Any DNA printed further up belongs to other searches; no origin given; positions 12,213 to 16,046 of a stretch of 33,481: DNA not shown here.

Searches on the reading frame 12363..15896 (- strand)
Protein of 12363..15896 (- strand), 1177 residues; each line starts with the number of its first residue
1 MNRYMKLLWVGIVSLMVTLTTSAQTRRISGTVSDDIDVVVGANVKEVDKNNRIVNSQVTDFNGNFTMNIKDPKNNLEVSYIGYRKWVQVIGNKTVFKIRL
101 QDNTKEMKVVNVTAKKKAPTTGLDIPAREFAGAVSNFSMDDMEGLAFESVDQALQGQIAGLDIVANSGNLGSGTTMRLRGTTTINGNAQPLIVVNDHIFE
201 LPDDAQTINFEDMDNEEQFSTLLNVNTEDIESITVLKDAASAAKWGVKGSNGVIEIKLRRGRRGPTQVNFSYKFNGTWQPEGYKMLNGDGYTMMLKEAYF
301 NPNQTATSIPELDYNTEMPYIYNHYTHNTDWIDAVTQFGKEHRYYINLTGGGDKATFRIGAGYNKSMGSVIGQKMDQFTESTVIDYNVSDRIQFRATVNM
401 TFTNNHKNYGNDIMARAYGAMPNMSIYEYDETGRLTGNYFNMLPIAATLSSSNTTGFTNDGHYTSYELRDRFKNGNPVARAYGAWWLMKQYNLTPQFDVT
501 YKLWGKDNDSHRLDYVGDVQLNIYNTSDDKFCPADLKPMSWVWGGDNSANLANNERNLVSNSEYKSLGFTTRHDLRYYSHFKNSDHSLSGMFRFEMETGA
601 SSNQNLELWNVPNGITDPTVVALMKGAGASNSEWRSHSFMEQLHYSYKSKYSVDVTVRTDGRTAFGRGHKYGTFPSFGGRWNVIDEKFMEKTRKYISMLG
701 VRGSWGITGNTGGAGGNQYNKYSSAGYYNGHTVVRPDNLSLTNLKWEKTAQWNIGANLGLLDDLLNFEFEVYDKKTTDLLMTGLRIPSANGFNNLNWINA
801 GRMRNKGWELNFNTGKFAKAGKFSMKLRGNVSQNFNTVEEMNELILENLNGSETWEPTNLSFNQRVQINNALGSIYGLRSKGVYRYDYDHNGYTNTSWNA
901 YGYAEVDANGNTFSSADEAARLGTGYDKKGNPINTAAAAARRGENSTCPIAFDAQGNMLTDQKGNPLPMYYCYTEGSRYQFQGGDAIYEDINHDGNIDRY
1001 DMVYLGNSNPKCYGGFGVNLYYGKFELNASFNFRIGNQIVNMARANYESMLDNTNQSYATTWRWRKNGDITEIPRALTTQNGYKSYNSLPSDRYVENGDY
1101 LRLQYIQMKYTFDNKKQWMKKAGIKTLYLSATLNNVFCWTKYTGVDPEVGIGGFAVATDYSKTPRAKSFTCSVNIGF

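Call 8: search_protein_families(library=pfam, proteins=[window:12363-15896:-])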
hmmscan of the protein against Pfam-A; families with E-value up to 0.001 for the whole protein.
window:12363-15896:- (1177 aa): 3 families
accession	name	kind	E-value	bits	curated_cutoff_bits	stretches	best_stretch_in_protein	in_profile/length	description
PF07715.20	Plug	-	2.4e-12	47.8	23.9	1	127-253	2-107/107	TonB-dependent Receptor Plug Domain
PF13715.12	CarbopepD_reg_2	-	1.8e-07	31.6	32.2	1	28-112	1-88/88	CarboxypepD_reg-like domain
PF13620.12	CarboxypepD_reg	-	2.2e-06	28.3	32.3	1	28-88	2-64/82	Carboxypeptidase regulatory-like domain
